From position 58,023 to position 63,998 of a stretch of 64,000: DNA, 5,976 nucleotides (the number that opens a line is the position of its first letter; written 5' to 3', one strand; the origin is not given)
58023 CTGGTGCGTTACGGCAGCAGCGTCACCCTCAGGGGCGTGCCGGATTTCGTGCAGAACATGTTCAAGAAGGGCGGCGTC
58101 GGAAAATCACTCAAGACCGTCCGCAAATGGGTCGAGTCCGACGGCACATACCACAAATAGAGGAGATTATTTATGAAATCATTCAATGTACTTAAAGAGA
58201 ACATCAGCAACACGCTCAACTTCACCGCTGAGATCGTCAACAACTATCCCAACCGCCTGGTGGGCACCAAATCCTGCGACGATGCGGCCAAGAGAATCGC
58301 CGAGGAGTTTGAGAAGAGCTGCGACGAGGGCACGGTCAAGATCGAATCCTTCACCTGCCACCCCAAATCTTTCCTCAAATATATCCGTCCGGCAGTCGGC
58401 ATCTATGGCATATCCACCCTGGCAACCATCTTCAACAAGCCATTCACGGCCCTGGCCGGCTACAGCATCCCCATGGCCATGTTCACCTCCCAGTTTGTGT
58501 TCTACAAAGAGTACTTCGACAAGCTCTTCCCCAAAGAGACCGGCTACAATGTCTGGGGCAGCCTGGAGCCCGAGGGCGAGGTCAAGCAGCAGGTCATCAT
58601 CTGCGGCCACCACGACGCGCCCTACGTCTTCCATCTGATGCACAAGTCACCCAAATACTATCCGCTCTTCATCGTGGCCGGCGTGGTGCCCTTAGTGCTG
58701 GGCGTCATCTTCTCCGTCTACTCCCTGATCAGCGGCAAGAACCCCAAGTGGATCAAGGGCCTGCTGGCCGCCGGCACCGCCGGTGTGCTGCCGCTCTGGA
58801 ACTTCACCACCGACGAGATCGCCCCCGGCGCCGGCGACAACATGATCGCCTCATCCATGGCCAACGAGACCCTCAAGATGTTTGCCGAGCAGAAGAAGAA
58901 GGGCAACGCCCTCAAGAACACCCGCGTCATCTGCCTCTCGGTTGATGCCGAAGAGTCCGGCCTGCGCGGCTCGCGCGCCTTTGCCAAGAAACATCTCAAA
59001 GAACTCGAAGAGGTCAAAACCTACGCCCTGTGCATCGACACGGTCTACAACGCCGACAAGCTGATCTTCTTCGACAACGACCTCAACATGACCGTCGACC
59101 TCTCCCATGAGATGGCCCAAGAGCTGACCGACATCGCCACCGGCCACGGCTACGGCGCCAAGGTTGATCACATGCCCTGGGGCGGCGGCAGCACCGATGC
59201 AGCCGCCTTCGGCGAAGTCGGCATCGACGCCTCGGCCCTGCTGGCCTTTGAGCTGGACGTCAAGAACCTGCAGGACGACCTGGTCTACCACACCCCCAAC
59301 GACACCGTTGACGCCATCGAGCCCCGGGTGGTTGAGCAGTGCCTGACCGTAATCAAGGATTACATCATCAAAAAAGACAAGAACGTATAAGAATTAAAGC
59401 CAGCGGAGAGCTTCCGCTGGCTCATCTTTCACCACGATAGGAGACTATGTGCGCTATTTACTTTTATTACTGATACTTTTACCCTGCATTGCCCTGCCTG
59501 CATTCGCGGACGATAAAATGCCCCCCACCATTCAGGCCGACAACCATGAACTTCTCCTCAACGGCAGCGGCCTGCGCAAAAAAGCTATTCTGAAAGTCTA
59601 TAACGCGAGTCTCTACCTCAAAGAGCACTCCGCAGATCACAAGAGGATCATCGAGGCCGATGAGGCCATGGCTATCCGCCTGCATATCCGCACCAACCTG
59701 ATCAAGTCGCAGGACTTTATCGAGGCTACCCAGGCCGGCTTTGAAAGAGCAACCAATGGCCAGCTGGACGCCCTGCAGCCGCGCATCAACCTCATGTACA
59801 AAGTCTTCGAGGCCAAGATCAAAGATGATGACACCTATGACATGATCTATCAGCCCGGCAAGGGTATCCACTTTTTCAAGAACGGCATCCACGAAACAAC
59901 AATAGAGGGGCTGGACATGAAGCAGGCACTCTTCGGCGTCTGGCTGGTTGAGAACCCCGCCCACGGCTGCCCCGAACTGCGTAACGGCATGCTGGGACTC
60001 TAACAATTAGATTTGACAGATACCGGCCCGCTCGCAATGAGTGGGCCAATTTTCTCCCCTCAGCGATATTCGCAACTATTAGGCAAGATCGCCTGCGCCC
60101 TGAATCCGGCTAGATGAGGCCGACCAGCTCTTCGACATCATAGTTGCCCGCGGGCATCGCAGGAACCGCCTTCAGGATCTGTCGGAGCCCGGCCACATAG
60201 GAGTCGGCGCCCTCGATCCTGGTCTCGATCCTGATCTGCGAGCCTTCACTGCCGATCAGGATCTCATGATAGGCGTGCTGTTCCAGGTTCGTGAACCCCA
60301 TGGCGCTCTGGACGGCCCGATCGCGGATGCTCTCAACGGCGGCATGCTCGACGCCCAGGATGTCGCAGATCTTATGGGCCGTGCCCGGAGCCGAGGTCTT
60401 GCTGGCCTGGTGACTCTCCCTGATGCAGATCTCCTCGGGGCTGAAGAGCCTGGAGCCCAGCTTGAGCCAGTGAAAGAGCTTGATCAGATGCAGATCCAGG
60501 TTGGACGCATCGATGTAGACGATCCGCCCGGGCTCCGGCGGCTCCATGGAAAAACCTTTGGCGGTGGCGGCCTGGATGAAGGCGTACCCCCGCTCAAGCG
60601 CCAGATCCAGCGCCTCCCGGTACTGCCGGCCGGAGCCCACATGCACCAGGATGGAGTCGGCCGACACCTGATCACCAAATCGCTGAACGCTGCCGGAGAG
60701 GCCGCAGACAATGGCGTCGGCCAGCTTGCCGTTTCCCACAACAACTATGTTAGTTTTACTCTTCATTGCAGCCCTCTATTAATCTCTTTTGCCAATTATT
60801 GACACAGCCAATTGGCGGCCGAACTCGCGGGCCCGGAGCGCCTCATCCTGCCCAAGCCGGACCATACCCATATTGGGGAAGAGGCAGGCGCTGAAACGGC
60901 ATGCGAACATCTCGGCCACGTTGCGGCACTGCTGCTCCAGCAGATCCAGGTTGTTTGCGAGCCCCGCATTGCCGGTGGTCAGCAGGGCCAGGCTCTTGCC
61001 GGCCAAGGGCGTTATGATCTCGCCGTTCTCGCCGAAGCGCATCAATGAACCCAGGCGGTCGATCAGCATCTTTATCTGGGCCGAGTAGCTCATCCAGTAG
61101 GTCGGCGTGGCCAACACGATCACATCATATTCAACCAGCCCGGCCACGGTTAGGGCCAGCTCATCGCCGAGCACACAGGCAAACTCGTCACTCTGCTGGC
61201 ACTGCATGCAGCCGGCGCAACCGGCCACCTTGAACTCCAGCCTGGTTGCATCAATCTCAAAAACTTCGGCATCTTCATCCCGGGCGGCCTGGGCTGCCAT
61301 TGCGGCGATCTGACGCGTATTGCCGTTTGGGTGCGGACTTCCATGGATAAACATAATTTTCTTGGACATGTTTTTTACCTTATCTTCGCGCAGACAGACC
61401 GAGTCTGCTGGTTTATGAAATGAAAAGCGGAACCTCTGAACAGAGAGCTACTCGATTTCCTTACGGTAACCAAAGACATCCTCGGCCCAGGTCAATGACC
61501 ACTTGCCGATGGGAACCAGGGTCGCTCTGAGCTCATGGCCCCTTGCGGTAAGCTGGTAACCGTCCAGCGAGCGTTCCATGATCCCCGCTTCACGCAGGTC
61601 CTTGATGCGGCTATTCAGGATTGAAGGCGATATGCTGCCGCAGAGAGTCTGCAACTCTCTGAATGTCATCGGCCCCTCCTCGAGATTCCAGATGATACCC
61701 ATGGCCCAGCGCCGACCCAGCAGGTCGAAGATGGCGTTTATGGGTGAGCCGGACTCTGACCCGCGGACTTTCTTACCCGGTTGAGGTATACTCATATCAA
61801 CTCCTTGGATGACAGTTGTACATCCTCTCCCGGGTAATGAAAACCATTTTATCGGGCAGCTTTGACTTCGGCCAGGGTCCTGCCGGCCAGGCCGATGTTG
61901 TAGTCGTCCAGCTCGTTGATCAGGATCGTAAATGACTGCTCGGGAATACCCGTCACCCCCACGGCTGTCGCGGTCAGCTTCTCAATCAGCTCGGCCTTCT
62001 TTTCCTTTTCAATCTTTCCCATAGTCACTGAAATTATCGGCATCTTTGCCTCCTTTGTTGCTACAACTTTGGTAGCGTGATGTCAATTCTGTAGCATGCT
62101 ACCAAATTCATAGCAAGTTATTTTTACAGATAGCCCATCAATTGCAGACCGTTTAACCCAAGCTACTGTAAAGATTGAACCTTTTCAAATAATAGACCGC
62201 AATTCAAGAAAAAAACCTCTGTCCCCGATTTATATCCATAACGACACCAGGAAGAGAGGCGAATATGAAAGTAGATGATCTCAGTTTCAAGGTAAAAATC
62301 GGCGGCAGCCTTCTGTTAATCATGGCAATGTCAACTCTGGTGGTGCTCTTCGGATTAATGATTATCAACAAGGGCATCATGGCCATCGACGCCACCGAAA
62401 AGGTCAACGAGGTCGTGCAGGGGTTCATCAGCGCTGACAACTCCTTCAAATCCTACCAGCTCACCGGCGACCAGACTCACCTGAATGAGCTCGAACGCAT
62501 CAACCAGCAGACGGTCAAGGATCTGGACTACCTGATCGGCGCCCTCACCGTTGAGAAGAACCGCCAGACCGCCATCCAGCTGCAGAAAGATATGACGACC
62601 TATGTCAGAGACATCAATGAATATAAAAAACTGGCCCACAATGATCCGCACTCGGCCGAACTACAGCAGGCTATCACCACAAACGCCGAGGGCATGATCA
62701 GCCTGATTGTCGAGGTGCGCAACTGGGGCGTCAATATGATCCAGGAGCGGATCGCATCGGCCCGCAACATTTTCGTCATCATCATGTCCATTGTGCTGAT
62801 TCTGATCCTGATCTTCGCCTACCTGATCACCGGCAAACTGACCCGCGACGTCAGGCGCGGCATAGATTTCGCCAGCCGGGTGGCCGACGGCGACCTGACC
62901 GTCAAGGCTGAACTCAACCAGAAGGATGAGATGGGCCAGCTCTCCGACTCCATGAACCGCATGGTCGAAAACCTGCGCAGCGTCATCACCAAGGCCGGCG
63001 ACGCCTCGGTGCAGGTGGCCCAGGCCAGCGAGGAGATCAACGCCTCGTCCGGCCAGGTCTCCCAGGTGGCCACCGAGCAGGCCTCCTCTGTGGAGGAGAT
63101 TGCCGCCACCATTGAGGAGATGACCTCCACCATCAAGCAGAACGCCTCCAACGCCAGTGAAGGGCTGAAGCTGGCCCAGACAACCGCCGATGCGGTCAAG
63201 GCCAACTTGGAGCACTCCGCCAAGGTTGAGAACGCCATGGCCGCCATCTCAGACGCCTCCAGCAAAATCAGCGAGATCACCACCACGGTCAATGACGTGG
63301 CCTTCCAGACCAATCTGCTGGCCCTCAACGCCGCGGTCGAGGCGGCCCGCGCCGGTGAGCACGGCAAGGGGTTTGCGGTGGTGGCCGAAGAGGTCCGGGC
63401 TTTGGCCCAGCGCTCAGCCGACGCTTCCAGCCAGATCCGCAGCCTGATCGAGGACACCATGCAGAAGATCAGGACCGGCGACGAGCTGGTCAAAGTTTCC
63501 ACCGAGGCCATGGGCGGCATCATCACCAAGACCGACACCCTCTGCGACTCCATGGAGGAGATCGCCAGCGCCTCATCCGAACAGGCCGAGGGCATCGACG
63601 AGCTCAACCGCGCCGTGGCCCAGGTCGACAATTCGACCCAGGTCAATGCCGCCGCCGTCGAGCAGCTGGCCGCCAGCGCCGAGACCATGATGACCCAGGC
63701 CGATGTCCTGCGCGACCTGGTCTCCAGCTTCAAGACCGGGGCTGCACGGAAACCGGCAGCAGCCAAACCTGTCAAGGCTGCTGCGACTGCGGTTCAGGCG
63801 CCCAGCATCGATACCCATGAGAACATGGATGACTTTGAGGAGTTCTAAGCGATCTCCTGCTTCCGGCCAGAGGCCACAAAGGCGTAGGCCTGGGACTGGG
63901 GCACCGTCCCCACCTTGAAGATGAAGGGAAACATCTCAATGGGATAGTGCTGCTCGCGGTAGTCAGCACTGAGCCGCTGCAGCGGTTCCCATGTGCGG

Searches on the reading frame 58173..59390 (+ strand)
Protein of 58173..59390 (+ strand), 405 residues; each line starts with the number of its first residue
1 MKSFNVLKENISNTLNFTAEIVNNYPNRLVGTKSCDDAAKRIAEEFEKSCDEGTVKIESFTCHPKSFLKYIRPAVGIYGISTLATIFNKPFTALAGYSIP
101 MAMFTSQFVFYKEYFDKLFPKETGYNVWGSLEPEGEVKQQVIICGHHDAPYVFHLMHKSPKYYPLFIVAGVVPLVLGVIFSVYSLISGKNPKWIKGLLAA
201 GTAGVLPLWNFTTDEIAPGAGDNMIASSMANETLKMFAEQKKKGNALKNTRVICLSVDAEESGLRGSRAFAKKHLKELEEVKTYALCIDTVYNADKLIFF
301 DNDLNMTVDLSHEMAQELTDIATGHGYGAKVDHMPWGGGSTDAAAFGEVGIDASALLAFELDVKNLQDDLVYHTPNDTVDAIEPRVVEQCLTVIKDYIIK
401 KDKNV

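Call 56: search_protein_families(library=pfam, proteins=[window:58173-59390:+], max_evalue=0.00001)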
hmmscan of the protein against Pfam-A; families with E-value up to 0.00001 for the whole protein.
window:58173-59390:+ (405 aa): 1 family
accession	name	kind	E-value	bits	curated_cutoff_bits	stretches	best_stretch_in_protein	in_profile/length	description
PF04389.22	Peptidase_M28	-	6.8e-21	75.3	21.3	1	216-396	26-191/193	Peptidase family M28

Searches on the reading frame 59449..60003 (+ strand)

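Call 56: search_protein_families(library=pfam, proteins=[window:59449-60003:+], max_evalue=0.00001)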
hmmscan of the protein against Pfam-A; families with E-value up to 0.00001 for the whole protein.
window:59449-60003:+ (184 aa): 1 family
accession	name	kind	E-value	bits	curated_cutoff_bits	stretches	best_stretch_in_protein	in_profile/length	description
PF16036.10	Chalcone_3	-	4.2e-47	160.8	27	1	20-183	5-165/165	Chalcone isomerase-like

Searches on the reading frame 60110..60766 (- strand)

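Call 56: search_protein_families(library=pfam, proteins=[window:60110-60766:-], max_evalue=0.00001)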
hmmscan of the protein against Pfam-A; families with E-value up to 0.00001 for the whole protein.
window:60110-60766:- (218 aa): 1 family
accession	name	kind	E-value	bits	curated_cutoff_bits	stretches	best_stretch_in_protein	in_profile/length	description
PF05173.19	DapB_C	-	7e-06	26.6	27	1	103-214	11-120/121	Dihydrodipicolinate reductase, C-terminus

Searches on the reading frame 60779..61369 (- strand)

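Call 80: search_protein_families(library=pfam, proteins=[window:60779-61369:-], max_evalue=0.0001)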
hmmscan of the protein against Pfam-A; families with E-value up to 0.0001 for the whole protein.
window:60779-61369:- (196 aa): 2 families
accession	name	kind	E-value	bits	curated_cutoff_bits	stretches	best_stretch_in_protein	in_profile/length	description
PF03358.20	FMN_red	-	6.2e-20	71.7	24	1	4-151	2-134/152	NADPH-dependent FMN reductase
PF02525.22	Flavodoxin_2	-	8.1e-15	55.5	27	1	3-137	1-139/198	Flavodoxin-like fold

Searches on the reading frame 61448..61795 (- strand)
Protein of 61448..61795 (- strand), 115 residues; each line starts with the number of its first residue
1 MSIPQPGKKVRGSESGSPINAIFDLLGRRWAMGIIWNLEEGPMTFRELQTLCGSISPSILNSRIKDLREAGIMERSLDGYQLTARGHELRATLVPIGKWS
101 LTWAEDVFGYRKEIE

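Call 80: search_protein_families(library=pfam, proteins=[window:61448-61795:-], max_evalue=0.0001)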
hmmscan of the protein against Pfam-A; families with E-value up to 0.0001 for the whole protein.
window:61448-61795:- (115 aa): 1 family
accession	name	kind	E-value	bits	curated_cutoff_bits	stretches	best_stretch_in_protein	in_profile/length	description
PF01638.23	HxlR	-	2.6e-13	50.1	20.8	1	25-105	1-88/91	HxlR-like helix-turn-helix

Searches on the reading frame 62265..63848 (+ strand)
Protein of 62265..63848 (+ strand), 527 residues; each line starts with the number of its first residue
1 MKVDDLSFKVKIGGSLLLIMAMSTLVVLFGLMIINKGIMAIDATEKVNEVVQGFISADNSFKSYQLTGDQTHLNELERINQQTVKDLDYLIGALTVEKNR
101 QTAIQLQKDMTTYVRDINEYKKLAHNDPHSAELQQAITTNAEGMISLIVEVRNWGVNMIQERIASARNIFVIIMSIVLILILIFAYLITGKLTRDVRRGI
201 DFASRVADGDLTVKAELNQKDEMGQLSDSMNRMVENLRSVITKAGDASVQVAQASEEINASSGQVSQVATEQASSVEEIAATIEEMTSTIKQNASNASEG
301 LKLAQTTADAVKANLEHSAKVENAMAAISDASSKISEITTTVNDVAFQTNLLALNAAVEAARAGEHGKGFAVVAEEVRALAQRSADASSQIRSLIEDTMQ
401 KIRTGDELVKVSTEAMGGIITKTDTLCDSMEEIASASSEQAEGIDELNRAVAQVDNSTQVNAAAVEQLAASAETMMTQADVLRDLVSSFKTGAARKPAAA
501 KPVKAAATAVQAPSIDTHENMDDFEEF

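Call 56: search_protein_families(library=pfam, proteins=[window:62265-63848:+], max_evalue=0.00001)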
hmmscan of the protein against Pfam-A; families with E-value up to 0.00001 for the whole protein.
window:62265-63848:+ (527 aa): 2 families
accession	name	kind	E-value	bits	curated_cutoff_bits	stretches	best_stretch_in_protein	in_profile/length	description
PF00015.26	MCPsignal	-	1.3e-42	146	34.6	1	304-456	4-170/172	Methyl-accepting chemotaxis protein (MCP) signalling domain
PF00672.30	HAMP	-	5.7e-10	39.8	25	1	203-238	17-52/53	HAMP domain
